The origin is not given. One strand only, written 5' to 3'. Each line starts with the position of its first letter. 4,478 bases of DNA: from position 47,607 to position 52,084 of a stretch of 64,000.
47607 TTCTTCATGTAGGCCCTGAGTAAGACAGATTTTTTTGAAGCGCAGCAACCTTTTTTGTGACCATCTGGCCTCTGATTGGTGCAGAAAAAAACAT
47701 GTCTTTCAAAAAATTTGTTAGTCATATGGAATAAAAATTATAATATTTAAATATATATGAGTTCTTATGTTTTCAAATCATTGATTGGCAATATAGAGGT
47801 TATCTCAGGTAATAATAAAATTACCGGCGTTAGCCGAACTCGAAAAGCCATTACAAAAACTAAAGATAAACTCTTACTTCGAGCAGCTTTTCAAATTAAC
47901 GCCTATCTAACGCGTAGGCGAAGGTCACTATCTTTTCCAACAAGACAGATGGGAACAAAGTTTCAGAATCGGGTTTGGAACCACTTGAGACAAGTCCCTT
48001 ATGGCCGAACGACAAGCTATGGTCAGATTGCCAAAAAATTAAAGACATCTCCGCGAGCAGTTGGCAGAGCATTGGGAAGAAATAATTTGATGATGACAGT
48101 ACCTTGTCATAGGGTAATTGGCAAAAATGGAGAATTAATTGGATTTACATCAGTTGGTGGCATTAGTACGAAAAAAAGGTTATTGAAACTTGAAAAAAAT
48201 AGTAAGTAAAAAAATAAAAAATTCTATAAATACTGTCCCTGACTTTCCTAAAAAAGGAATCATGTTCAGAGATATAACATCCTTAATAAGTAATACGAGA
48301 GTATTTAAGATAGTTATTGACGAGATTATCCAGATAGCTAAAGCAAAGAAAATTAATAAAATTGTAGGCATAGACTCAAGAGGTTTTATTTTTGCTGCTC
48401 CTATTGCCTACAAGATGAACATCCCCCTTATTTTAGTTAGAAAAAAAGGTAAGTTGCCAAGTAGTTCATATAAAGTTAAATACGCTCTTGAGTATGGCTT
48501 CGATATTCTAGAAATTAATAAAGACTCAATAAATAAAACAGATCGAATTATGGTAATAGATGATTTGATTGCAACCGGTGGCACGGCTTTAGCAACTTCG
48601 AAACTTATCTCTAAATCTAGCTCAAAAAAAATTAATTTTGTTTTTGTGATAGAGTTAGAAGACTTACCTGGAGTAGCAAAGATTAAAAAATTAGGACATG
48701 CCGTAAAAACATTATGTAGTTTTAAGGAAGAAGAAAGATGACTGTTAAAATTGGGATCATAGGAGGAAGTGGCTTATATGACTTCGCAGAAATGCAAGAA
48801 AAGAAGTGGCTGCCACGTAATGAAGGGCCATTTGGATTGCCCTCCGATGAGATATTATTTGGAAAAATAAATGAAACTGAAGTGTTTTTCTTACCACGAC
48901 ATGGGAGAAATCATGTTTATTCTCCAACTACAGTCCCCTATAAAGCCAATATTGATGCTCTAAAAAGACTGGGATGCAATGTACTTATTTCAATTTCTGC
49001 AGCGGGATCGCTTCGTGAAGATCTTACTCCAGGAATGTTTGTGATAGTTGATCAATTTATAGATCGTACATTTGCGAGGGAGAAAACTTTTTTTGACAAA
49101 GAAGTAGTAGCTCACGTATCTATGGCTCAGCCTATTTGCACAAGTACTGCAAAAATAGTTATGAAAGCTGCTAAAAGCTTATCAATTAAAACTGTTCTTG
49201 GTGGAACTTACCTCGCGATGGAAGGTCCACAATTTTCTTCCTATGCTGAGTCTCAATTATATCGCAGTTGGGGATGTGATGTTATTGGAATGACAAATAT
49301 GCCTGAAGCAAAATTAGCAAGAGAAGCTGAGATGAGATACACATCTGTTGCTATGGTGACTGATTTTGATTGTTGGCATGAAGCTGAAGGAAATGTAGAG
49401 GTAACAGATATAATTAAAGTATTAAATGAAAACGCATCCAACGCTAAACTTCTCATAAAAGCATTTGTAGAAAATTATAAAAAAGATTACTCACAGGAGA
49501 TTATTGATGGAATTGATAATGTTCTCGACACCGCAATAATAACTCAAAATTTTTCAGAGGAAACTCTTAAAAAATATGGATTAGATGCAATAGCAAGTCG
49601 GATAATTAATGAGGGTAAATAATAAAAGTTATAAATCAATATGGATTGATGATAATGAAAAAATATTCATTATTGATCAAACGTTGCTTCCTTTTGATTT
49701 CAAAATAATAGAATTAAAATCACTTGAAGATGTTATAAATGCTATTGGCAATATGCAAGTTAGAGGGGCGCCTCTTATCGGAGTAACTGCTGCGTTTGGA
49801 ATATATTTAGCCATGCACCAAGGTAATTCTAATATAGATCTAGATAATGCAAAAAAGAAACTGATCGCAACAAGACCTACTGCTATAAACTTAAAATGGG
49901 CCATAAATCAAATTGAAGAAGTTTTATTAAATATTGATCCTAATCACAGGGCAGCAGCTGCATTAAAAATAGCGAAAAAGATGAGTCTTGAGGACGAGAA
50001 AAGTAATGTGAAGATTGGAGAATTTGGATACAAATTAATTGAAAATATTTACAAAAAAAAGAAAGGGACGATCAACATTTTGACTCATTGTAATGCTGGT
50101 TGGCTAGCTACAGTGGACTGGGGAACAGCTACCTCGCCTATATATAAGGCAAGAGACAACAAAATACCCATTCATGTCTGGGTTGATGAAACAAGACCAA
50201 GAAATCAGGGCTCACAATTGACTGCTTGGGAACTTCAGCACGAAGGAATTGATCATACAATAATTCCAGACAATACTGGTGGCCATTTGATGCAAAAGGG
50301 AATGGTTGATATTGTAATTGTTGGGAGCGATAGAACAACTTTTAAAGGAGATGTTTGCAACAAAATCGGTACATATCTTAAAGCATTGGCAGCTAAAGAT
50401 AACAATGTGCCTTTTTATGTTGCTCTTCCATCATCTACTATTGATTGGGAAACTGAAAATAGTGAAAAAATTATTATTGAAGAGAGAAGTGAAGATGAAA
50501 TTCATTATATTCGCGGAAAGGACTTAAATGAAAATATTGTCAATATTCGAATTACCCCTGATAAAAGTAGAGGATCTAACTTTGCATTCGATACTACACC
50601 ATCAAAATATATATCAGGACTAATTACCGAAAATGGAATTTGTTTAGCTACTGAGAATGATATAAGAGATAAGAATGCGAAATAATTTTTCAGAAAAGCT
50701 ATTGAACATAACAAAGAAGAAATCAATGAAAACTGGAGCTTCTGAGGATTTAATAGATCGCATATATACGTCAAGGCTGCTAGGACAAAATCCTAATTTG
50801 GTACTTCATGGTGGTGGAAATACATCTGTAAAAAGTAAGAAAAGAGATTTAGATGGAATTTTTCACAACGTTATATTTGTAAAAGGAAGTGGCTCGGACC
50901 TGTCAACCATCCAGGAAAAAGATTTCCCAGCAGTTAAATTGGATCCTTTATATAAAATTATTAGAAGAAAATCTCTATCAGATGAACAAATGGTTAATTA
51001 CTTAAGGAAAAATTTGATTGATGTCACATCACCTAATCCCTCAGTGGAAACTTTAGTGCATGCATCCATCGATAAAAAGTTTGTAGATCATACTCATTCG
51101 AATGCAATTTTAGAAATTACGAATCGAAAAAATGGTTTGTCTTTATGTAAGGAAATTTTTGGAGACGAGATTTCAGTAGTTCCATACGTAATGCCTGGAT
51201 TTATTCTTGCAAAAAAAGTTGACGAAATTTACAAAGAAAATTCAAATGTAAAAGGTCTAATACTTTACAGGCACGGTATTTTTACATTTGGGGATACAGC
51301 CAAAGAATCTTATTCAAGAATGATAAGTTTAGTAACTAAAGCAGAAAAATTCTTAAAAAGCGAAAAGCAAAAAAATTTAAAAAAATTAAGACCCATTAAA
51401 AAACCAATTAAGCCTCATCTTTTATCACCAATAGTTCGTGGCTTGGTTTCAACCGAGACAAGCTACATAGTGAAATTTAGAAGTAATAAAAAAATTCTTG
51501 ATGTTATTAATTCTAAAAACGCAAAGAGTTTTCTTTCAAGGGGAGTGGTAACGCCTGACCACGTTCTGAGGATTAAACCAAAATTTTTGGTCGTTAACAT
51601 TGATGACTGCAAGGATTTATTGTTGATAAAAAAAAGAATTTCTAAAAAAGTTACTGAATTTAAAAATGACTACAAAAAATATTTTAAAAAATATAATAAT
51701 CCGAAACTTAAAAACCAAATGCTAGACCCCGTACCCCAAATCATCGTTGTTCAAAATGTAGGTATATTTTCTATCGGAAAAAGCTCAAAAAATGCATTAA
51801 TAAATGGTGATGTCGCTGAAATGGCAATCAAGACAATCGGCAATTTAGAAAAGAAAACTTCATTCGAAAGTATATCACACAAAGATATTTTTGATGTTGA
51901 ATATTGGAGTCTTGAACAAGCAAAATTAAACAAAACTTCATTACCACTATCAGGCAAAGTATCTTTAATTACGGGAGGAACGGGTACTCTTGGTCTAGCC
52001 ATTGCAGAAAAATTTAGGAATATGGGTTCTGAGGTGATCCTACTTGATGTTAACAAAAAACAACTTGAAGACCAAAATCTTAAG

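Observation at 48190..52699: apt-mtnP-mtnA translationally coupled to a class II aldolase::SDR fusion: candidate single-polypeptide end of a DHAP-shunt-like SAM by-product salvage route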

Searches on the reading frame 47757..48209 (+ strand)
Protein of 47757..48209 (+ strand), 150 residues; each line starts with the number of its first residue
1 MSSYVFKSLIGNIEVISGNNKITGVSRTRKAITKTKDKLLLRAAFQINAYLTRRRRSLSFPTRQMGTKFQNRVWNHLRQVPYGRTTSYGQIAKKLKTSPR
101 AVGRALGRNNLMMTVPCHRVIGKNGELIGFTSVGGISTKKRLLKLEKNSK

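Call 3: search_protein_families(library=pfam, proteins=[window:47757-48209:+])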
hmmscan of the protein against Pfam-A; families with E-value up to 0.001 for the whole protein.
window:47757-48209:+ (150 aa): 1 family
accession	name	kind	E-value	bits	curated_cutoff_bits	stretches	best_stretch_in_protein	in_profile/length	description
PF01035.26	DNA_binding_1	-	2.7e-30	104.5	27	1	68-147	1-80/81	6-O-methylguanine DNA methyltransferase, DNA binding domain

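Call 4: search_protein_families(library=ncbifam, proteins=[window:47757-48209:+])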
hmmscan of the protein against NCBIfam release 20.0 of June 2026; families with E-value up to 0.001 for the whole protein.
window:47757-48209:+ (150 aa): 5 families
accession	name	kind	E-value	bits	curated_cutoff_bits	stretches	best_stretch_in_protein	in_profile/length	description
TIGR00589.1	ogt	superfamily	1.7e-27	95.2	46.4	1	67-146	1-80/80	methylated-DNA--[protein]-cysteine S-methyltransferase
NF011964.0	PRK15435.1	equivalog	7.5e-22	77.8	345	1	31-148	233-350/354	bifunctional DNA-binding transcriptional regulator/O6-methylguanine-DNA methyltransferase Ada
NF007626.0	PRK10286.1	equivalog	1.4e-20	74.1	192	1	60-146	80-166/171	methylated-DNA--[protein]-cysteine S-methyltransferase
NF003022.0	PRK03887.1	equivalog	8.8e-18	64.7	164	1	66-147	90-169/175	methylated-DNA--protein-cysteine methyltransferase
NF041132.1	DNA_protcyst_Mta_Thcoc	equivalog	4.9e-17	62.3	250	1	65-146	89-168/169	methylated-DNA--protein-cysteine methyltransferase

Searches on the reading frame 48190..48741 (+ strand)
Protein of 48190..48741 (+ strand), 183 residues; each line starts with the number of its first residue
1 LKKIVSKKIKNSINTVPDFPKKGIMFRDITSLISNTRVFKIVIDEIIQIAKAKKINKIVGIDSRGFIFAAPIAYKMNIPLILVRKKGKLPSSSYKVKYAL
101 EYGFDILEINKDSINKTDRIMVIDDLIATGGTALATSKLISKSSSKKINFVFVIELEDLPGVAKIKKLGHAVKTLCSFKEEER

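Call 3: search_protein_families(library=pfam, proteins=[window:48190-48741:+])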
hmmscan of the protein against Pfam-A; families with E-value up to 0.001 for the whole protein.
window:48190-48741:+ (183 aa): 2 families
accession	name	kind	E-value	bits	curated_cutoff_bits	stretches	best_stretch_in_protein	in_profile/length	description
PF00156.33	Pribosyltran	-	5e-13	49.1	26.3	1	38-154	11-124/158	Phosphoribosyl transferase domain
PF24390.1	PRTase-CE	-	0.00056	20.3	27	0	98-153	88-143/253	PRTase-CE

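Call 4: search_protein_families(library=ncbifam, proteins=[window:48190-48741:+])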
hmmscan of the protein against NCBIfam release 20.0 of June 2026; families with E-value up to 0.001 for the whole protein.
window:48190-48741:+ (183 aa): 24 families
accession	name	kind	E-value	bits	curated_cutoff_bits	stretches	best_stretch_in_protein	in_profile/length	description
NF002634.0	PRK02304.1-3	equivalog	5.4e-62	208.7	170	1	5-180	6-181/182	adenine phosphoribosyltransferase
NF002636.0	PRK02304.1-5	equivalog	2.6e-61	206.2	125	1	5-168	5-168/176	adenine phosphoribosyltransferase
TIGR01090.1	apt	equivalog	1.1e-60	204.5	185.85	1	9-176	1-167/169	adenine phosphoribosyltransferase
NF002632.0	PRK02304.1-1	equivalog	3.8e-59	199.5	243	1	7-180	9-182/183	adenine phosphoribosyltransferase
NF002633.0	PRK02304.1-2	equivalog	3.9e-55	186.3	224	1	9-178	3-170/172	adenine phosphoribosyltransferase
NF009211.0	PRK12560.1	equivalog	7.9e-33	113.8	188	1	6-179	3-177/187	adenine phosphoribosyltransferase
NF002635.0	PRK02304.1-4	subfamily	9.2e-19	67.7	146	1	37-178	37-174/188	adenine phosphoribosyltransferase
NF040646.1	HPT_Archaea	equivalog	1.2e-18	67.4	200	1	36-178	36-174/184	hypoxanthine/guanine phosphoribosyltransferase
TIGR01744.1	XPRTase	equivalog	4e-16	59.2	164.45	1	40-179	36-179/191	xanthine phosphoribosyltransferase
NF006671.0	PRK09219.1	equivalog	3.9e-15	55.8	177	1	39-179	35-179/192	xanthine phosphoribosyltransferase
NF006328.0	PRK08558.1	equivalog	1.4e-11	44.5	184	1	26-159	83-218/238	adenine phosphoribosyltransferase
TIGR01743.1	purR_Bsub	equivalog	4.4e-08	32.4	258.7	1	29-149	103-226/268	pur operon repressor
NF001729.0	PRK00455.1-3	equivalog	2.8e-07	30.1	245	1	27-133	46-156/231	orotate phosphoribosyltransferase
NF002620.0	PRK02277.1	subfamily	5.3e-07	29.5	115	1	40-159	74-183/201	orotate phosphoribosyltransferase-like protein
TIGR00336.1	pyrE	equivalog_domain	2.9e-06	27.1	106.8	1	25-168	24-159/173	orotate phosphoribosyltransferase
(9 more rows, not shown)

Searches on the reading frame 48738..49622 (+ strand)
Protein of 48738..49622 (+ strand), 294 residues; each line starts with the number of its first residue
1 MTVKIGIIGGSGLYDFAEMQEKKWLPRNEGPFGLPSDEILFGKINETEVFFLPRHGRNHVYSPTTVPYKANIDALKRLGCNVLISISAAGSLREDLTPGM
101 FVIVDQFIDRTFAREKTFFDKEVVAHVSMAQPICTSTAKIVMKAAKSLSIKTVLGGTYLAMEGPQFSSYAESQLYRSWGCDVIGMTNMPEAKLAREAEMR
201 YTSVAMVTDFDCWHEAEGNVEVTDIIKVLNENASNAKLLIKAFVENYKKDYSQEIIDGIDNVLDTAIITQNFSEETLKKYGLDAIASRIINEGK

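Call 3: search_protein_families(library=pfam, proteins=[window:48738-49622:+])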
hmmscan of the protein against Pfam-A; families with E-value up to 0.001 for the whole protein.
window:48738-49622:+ (294 aa): 1 family
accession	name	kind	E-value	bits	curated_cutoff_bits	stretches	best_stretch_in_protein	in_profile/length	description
PF01048.26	PNP_UDP_1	-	7.7e-43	147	25.1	1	4-245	1-233/233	Phosphorylase superfamily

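Call 4: search_protein_families(library=ncbifam, proteins=[window:48738-49622:+])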
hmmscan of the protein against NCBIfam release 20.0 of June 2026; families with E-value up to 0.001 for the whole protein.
window:48738-49622:+ (294 aa): 12 families
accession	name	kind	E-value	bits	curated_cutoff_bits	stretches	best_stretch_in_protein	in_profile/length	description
NF006492.0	PRK08931.1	equivalog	1.2e-122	408.9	437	1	3-291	4-290/291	S-methyl-5'-thioadenosine phosphorylase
NF005657.0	PRK07432.1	equivalog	6.9e-92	307.7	453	1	2-270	3-270/291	S-methyl-5'-thioadenosine phosphorylase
TIGR01694.1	MTAP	equivalog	1.4e-85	286.5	274.85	1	4-245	1-239/240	S-methyl-5'-thioadenosine phosphorylase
NF006334.0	PRK08564.1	equivalog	2.4e-85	285.9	382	1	3-257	8-260/267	S-methyl-5'-thioadenosine phosphorylase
NF005876.0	PRK07823.1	equivalog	3.9e-74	249.1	306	1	3-250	6-248/267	S-methyl-5'-thioadenosine phosphorylase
NF006599.0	PRK09136.1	equivalog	7.9e-59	198.8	223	1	5-245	4-245/247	S-methyl-5'-thioinosine phosphorylase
NF006054.0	PRK08202.1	equivalog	6.2e-32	111.2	218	1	2-246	23-273/274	purine-nucleoside phosphorylase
TIGR01697.1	PNPH-PUNA-XAPA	subfamily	2.9e-28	98.9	197.1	1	4-244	1-246/247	inosine/guanosine/xanthosine phosphorylase family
TIGR01700.1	PNPH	equivalog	1.3e-21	77.2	293.35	1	4-241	1-245/249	purine nucleoside phosphorylase I, inosine and guanosine-specific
TIGR01698.1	PUNP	equivalog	5.2e-20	71.9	302.6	1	37-212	41-213/245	purine-nucleoside phosphorylase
TIGR01699.1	XAPA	equivalog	2.4e-14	53.5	370.9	1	38-211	42-215/248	xanthosine phosphorylase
TIGR03468.1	HpnG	hypoth_equivalog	7e-05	22.5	187.1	1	70-171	36-142/212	hopanoid-associated phosphorylase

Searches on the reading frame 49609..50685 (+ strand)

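Call 3: search_protein_families(library=pfam, proteins=[window:49609-50685:+])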
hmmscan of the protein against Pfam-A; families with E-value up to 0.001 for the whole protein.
window:49609-50685:+ (358 aa): 1 family
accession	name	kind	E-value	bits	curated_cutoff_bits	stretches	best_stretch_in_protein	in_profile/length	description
PF01008.23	IF-2B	-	2.9e-66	224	22.4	1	50-344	1-277/280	Initiation factor 2 subunit family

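Call 4: search_protein_families(library=ncbifam, proteins=[window:49609-50685:+])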
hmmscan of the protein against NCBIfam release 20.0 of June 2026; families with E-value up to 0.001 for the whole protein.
window:49609-50685:+ (358 aa): 8 families
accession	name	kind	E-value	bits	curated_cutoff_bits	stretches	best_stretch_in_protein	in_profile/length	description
NF004326.0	PRK05720.1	subfamily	1.5e-132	441.7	271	1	3-349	6-344/358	s-methyl-5-thioribose-1-phosphate isomerase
TIGR00512.1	salvage_mtnA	equivalog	4.7e-121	403.8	279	1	10-345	2-333/335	S-methyl-5-thioribose-1-phosphate isomerase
TIGR00524.1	eIF-2B_rel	subfamily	3.7e-95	318.5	185.85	1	37-345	2-301/303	S-methyl-5-thioribose-1-phosphate isomerase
NF004700.0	PRK06036.1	equivalog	2e-87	293.4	528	1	11-345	5-328/339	S-methyl-5-thioribose-1-phosphate isomerase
NF004436.0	PRK05772.1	equivalog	1.8e-75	254.4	521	1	11-346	20-350/363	S-methyl-5-thioribose-1-phosphate isomerase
TIGR00511.1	ribulose_e2b2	equivalog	8.9e-43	146.6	314.1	1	39-344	2-285/301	ribose 1,5-bisphosphate isomerase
NF006210.0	PRK08335.1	equivalog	1.6e-23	83.4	339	1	94-347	43-271/275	translation initiation factor IF-2B subunit alpha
NF004994.0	PRK06372.1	equivalog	1.5e-12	47.5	249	1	189-349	111-250/253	translation initiation factor IF-2B subunit delta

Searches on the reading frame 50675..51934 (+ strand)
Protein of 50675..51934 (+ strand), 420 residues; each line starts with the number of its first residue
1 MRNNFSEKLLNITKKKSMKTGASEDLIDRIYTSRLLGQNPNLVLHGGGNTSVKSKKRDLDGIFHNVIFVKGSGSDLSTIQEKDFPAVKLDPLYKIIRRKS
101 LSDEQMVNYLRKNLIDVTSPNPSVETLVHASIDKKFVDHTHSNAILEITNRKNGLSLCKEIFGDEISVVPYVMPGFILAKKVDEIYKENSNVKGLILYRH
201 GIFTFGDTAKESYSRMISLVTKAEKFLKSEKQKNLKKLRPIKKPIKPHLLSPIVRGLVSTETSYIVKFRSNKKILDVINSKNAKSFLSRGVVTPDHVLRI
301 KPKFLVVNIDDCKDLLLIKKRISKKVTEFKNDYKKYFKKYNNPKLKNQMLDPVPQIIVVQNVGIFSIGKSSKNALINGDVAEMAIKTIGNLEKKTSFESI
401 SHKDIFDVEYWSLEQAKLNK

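Call 23: search_protein_families(library=ncbifam, proteins=[window:50675-51934:+], max_evalue=1)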
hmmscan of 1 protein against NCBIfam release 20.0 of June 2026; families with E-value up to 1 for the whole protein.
seq(420 aa): 24 families
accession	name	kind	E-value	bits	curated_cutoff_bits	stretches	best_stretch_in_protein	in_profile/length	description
NF006192.0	PRK08324.1-6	equivalog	2e-136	456.2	639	1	5-420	5-428/685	bifunctional aldolase/short-chain dehydrogenase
NF006195.0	PRK08324.2-3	equivalog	2.3e-132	442.5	931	1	2-420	2-417/678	bifunctional aldolase/short-chain dehydrogenase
NF006196.0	PRK08324.2-4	equivalog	3e-112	376.1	831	1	18-420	9-400/657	bifunctional aldolase/short-chain dehydrogenase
NF006193.0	PRK08324.2-1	subfamily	1.6e-104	350.5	1213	1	5-420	5-448/705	bifunctional aldolase/short-chain dehydrogenase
NF006194.0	PRK08324.2-2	equivalog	2e-103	347.3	686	1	1-419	1-430/703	bifunctional aldolase/short-chain dehydrogenase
NF006190.0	PRK08324.1-4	equivalog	7.1e-101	338.4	1014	1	20-419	12-417/689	bifunctional aldolase/short-chain dehydrogenase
NF006197.0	PRK08324.2-5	equivalog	4.1e-90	302.8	627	1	26-420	17-410/583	bifunctional aldolase/short-chain dehydrogenase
TIGR02632.1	RhaD_aldol-ADH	equivalog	4.7e-89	299.6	567.75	1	30-419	5-404/676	bifunctional rhamnulose-1-phosphate aldolase/short-chain dehydrogenase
NF006189.0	PRK08324.1-3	equivalog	1.2e-80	271.8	634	1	30-419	29-428/701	bifunctional rhamnulose-1-phosphate aldolase/short-chain dehydrogenase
NF006191.0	PRK08324.1-5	equivalog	6.6e-71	239.6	1240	1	25-419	27-434/706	bifunctional aldolase/short-chain dehydrogenase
NF006188.0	PRK08324.1-1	equivalog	3.1e-63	214.1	1152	1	23-419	7-410/679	bifunctional aldolase/short-chain dehydrogenase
NF005123.0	PRK06557.1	subfamily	9.4e-09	35.2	251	1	99-219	56-185/223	L-ribulose-5-phosphate 4-epimerase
NF040649.1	FucA_Meth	equivalog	1.4e-08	34.9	250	1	43-216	19-163/179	L-fuculose phosphate aldolase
NF006047.0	PRK08193.1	subfamily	7.9e-06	25.6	257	1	24-228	3-198/231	L-ribulose-5-phosphate 4-epimerase AraD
TIGR03328.1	salvage_mtnB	equivalog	2.3e-05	24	137.05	1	178-214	140-176/194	methylthioribulose 1-phosphate dehydratase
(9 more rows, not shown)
